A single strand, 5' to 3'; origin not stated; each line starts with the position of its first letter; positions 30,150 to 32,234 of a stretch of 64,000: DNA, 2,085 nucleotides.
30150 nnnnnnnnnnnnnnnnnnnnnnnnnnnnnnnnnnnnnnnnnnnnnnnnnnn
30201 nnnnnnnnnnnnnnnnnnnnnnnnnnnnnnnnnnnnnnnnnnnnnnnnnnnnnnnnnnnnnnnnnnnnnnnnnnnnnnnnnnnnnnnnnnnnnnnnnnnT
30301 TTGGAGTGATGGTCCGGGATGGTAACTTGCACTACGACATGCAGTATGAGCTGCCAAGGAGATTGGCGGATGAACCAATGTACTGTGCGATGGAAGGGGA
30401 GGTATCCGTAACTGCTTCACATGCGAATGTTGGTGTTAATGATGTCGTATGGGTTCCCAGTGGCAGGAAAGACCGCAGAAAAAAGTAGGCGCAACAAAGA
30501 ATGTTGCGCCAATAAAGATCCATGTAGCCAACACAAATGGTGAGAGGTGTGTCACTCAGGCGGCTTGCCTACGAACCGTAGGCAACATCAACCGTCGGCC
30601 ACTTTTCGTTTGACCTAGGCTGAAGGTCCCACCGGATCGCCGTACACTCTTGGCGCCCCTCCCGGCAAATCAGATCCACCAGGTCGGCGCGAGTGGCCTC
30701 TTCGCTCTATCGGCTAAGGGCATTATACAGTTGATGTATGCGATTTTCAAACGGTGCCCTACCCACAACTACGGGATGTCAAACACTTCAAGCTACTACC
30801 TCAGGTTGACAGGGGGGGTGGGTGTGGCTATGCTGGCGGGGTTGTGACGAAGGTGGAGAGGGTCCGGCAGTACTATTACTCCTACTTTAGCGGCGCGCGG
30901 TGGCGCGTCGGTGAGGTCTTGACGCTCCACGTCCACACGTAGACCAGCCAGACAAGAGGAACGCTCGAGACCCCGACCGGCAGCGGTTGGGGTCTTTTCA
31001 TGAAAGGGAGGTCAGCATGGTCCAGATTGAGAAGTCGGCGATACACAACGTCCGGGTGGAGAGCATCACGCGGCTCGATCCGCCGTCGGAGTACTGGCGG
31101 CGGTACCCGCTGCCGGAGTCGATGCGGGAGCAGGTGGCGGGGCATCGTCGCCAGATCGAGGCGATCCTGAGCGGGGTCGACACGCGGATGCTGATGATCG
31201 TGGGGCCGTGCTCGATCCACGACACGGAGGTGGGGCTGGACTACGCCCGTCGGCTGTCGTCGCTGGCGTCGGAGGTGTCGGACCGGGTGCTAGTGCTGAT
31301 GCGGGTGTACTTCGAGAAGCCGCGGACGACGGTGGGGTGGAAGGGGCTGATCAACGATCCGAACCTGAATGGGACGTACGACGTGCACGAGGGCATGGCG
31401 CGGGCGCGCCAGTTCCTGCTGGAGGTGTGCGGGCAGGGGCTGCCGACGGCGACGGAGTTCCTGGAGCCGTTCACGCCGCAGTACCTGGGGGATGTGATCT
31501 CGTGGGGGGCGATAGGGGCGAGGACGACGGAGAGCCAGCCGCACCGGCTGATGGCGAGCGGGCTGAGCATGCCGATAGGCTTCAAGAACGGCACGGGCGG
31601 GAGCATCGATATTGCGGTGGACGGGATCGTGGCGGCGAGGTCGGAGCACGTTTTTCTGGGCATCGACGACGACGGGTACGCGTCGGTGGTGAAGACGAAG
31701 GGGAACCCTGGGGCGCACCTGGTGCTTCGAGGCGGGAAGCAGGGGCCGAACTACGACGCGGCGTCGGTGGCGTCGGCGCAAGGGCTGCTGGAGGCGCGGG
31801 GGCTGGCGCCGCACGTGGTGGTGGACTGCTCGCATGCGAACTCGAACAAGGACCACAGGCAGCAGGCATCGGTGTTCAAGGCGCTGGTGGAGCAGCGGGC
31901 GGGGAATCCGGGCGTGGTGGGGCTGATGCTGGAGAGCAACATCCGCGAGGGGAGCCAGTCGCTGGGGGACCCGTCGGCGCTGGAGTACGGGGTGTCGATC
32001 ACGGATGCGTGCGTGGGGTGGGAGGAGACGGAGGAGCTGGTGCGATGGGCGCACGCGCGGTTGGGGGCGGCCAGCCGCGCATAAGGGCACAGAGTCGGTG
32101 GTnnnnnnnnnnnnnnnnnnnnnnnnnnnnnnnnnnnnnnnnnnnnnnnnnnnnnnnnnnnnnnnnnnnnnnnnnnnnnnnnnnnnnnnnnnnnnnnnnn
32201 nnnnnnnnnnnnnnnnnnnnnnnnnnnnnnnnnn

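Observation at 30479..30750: Promoter-to-terminator delimited transcript of about 235 nt with no convincing ORF, convergent on gene B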

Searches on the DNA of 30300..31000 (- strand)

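Call 6: search_rna_families(source=window, start=30300, end=31000, threshold=evalue, max_evalue=10, show_alignments=3)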
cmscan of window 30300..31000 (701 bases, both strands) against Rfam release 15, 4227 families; matches with E-value up to 10: 4.
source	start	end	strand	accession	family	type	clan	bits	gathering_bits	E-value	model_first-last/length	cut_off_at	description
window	30480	30558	-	RF02869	ncS025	Gene; sRNA;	-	24.8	46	0.038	1-85/85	no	Burkholderia sRNA 25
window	30481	30550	-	RF02871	ncS54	Gene; sRNA;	-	21.9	43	0.017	1-79/79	no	Burkholderia sRNA 54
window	30479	30544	-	RF02551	DapZ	Cis-reg;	-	17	56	3.1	1-78/78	no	ABC transporter regulator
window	30479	30518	+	RF04334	Plastid-rpl16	Intron;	-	15.3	43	9.8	1-47/47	no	Plastid-rpl16 group II-D1 intron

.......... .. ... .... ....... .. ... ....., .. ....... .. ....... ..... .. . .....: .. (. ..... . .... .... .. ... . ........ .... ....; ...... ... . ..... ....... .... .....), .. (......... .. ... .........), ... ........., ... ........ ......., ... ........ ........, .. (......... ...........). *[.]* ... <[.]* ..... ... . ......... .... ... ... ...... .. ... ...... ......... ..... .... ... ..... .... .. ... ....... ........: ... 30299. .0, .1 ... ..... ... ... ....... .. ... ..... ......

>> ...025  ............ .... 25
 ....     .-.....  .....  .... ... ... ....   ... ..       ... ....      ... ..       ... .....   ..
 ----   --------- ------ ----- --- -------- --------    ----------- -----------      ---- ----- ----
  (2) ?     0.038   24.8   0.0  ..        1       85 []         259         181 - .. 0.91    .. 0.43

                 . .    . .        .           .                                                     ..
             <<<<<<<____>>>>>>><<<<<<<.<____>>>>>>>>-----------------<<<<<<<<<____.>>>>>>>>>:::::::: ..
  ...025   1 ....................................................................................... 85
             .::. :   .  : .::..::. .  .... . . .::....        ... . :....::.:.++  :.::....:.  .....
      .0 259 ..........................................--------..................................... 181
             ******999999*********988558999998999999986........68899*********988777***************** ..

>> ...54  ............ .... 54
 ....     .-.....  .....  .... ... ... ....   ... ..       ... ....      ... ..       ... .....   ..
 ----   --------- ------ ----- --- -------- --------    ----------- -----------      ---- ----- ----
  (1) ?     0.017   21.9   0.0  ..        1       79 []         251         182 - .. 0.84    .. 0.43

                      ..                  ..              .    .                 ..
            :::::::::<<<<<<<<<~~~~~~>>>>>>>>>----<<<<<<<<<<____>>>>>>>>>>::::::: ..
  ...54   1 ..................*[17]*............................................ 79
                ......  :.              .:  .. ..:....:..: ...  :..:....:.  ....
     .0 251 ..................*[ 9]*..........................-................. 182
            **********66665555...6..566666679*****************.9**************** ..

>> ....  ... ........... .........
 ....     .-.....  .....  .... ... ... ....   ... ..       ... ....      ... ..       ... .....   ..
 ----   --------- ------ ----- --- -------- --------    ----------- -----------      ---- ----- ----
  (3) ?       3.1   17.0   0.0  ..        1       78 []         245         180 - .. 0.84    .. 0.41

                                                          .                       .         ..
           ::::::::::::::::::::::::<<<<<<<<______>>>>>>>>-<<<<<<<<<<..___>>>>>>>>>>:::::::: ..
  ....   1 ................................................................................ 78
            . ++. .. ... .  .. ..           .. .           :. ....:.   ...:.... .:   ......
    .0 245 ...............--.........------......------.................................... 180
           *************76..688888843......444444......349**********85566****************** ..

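Call 50: build_rna_model(alignment_id=A3, structure=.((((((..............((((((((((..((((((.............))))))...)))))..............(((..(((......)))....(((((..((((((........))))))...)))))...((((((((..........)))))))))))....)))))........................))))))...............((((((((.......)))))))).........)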
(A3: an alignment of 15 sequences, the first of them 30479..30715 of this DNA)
Model R1 built from alignment A3 (15 sequences, 254 columns); structure: as given.
model positions 231; base pairs 55; branch points 4; effective number of sequences 2.22; information 0.59 bits per position. Calibrated on 0.2 Mb of random sequence (short: E-values are rough).
structure used (alignment columns):
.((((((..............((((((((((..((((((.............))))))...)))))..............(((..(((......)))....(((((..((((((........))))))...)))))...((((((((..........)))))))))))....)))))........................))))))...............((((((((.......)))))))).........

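Call 51: search_with_rna_model(model_id=R1, sources=[window, L001, L002, L003, L004, L005, L006, L007, L008, L009, L010, L011, L012, L013, L014, L015, L016, L017, L018], make_alignment=true, max_evalue=1)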
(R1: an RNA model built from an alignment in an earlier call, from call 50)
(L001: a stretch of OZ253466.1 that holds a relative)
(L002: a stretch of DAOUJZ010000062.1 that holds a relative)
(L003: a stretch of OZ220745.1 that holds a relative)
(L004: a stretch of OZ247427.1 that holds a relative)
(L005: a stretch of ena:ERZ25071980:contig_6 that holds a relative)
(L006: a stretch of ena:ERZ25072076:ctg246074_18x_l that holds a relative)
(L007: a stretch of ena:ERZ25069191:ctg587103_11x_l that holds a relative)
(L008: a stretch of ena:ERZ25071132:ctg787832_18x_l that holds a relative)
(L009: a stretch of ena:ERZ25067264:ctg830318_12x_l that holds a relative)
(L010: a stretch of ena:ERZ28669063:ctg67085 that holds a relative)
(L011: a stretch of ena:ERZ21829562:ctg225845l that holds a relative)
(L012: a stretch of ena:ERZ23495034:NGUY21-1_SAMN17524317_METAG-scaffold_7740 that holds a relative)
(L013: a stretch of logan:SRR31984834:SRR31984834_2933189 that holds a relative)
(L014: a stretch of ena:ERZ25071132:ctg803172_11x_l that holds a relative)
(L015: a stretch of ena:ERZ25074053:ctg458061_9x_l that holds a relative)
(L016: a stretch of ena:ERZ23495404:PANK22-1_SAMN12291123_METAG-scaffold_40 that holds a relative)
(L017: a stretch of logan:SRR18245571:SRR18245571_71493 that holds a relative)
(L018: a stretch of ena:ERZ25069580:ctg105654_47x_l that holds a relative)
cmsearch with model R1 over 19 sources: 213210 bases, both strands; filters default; matches with E-value up to 1: 26.
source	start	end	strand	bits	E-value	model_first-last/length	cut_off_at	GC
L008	4978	5210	-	228.1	5.1e-60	1-231/231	no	0.54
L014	4980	5213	-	221.5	3.2e-58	1-231/231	no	0.5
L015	4980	5213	-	221.5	3.2e-58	1-231/231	no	0.5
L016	4992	5225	-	218.6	1.9e-57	1-231/231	no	0.5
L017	3062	3295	-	218.6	1.9e-57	1-231/231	no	0.5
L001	5045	5282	-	216.4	7.6e-57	1-231/231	no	0.47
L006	4999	5228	-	213.1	6.1e-56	1-231/231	no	0.51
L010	5035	5264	-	212.3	9.7e-56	1-231/231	no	0.53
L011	5035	5264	-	212.3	9.7e-56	1-231/231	no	0.53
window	30479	30715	-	209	8e-55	1-231/231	no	0.55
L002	4933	5169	-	206.8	3e-54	1-231/231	no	0.54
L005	4855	5089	-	206.1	4.7e-54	1-231/231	no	0.57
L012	5036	5265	-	205.4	7.6e-54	1-231/231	no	0.51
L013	1578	1807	-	205.4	7.6e-54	1-231/231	no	0.51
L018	5041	5271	-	199.4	3.1e-52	1-231/231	no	0.51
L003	4936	5171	-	188.1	3.6e-49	1-231/231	no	0.53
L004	4993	5224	-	187.1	6.5e-49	1-231/231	no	0.54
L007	5044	5275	-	186.2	1.2e-48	1-231/231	no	0.5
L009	4928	5163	-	177.7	2.4e-46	1-231/231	no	0.47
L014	4942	5016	+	27.4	1.2e-05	1-231/231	no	0.41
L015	4942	5016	+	27.4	1.2e-05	1-231/231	no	0.41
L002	4906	4969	+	25.5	3.8e-05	1-231/231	no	0.52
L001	5011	5081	+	22.8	0.0002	1-231/231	no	0.46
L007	5030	5080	+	17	0.0073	1-231/231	no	0.51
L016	4945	5029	+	12.1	0.16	1-231/231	no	0.4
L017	3015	3099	+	12.1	0.16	1-231/231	no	0.4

Alignment A4: 26 matches aligned to the model, 271 columns, each read 5' to 3' on its own strand. Consensus structure (alignment columns), stored with it:
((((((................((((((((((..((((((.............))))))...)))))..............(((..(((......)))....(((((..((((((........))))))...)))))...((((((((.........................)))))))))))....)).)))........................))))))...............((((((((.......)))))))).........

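Call 52: search_with_rna_model(model_id=R1, sources=[window, L001, L002, L003, L004, L005, L006, L007, L008, L009, L010, L012, L014, L016, L018], make_alignment=true, max_evalue=1e-20)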
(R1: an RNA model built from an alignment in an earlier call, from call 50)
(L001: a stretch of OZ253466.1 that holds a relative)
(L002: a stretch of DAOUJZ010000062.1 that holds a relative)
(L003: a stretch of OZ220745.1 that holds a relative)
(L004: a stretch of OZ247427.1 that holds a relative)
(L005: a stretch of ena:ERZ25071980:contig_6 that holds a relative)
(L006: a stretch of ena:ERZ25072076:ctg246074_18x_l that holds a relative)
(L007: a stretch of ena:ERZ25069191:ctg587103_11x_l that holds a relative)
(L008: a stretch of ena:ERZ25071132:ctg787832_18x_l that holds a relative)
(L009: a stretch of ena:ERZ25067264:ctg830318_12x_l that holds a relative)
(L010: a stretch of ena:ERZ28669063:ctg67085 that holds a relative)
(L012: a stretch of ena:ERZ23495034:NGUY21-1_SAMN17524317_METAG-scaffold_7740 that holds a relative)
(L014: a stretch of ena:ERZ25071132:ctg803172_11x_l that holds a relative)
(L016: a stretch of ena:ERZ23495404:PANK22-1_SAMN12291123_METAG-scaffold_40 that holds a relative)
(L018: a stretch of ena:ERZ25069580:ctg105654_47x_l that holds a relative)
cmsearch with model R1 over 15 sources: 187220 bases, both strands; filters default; matches with E-value up to 1e-20: 15.
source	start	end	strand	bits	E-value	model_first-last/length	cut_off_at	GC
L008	4978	5210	-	228.1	4.5e-60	1-231/231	no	0.54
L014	4980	5213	-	221.5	2.8e-58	1-231/231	no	0.5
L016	4992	5225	-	218.6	1.7e-57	1-231/231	no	0.5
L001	5045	5282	-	216.4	6.7e-57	1-231/231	no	0.47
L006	4999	5228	-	213.1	5.4e-56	1-231/231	no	0.51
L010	5035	5264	-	212.3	8.5e-56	1-231/231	no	0.53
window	30479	30715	-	209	7e-55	1-231/231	no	0.55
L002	4933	5169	-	206.8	2.6e-54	1-231/231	no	0.54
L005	4855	5089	-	206.1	4.1e-54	1-231/231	no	0.57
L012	5036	5265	-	205.4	6.6e-54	1-231/231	no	0.51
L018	5041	5271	-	199.4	2.7e-52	1-231/231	no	0.51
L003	4936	5171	-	188.1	3.2e-49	1-231/231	no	0.53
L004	4993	5224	-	187.1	5.7e-49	1-231/231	no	0.54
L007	5044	5275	-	186.2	1e-48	1-231/231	no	0.5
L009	4928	5163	-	177.7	2.1e-46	1-231/231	no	0.47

Alignment A5: 15 matches aligned to the model, 256 columns, each read 5' to 3' on its own strand. Consensus structure (alignment columns), stored with it:
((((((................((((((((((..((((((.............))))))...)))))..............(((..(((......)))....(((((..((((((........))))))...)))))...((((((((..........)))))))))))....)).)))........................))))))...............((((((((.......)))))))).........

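Call 75: search_with_rna_model(model_id=R1, sources=[L019, L020], max_evalue=10, filters=off, show_alignments=1)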
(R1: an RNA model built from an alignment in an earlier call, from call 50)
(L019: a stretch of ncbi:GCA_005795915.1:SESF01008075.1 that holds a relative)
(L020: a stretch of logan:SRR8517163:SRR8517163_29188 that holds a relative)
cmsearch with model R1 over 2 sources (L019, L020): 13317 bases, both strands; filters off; matches with E-value up to 10: 32.
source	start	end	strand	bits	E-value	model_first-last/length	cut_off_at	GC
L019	4916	5009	+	9.6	0.047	1-231/231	no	0.43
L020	3318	3411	+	9.6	0.047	1-231/231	no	0.43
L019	4970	5045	-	9.4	0.053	1-231/231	no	0.42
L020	3372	3447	-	9.4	0.053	1-231/231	no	0.42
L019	8123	8182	+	7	0.24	1-231/231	no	0.52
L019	5368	5447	-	5.8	0.5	1-231/231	no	0.65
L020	3770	3849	-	5.8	0.5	1-231/231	no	0.65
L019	1482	1570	+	3.9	1.7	1-231/231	no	0.61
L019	3800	3882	-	3.6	2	1-231/231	no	0.46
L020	2202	2284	-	3.6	2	1-231/231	no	0.46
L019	8618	8693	+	3.2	2.5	1-231/231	no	0.34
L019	4230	4303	-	3.1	2.8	1-231/231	no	0.36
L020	2632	2705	-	3.1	2.8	1-231/231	no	0.36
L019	6172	6236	+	3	2.9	1-231/231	no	0.65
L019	2869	2907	-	3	2.9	27-63/231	no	0.69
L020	1271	1309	-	3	2.9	27-63/231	no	0.69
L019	8146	8205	-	2.6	3.8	1-231/231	no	0.52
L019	6200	6277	-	2.6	3.8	1-231/231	no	0.64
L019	5137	5186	+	2.4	4.3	1-231/231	no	0.54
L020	3539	3588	+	2.4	4.3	1-231/231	no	0.54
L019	7414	7467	+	2.4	4.3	1-231/231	no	0.7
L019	5100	5133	-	2.1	5.1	96-129/231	no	0.47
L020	3502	3535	-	2.1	5.1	96-129/231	no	0.47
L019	1706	1725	-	1.6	6.9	103-122/231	no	0.65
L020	108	127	-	1.6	6.9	103-122/231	no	0.65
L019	3732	3832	+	1.4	7.8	1-231/231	no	0.4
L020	2134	2234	+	1.4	7.8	1-231/231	no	0.4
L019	4599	4685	-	1.4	7.9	1-231/231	no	0.38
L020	3001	3087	-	1.4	7.9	1-231/231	no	0.38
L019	8890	8957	-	1.3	8.5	1-231/231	no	0.44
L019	1069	1167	-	1.2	8.9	1-231/231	no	0.65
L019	6898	6916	+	1.2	9.2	103-121/231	no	0.89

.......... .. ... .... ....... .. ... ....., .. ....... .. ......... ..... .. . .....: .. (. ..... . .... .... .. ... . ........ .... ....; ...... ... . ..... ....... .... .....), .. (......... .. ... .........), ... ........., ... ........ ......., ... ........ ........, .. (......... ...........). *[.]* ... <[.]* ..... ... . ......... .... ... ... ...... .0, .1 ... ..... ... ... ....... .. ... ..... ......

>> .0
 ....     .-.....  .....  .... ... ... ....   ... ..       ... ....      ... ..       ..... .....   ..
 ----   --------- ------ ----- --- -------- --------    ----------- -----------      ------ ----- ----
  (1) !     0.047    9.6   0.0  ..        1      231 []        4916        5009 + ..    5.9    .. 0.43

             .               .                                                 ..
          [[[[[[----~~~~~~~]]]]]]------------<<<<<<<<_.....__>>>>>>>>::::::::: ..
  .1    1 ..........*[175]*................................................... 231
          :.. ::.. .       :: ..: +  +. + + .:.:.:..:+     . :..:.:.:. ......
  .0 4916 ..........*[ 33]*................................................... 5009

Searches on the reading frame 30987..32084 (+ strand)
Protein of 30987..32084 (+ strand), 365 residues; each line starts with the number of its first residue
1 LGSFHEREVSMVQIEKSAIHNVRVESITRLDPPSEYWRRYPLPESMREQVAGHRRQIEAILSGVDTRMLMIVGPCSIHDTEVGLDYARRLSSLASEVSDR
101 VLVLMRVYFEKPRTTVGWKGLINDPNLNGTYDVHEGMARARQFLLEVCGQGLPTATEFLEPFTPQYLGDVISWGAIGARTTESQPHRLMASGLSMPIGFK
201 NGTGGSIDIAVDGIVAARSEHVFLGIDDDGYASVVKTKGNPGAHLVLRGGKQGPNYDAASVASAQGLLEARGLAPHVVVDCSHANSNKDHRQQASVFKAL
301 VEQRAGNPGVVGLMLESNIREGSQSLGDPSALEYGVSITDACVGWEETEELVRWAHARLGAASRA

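Call 8: search_protein_families(library=pfam, proteins=[window:30987-32084:+], max_evalue=0.01)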
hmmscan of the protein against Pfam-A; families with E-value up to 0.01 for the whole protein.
window:30987-32084:+ (365 aa): 1 family
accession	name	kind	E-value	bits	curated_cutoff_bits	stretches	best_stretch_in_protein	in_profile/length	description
PF00793.26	DAHP_synth_1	-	9.1e-83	277.7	25.5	1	59-351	9-268/270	DAHP synthetase I family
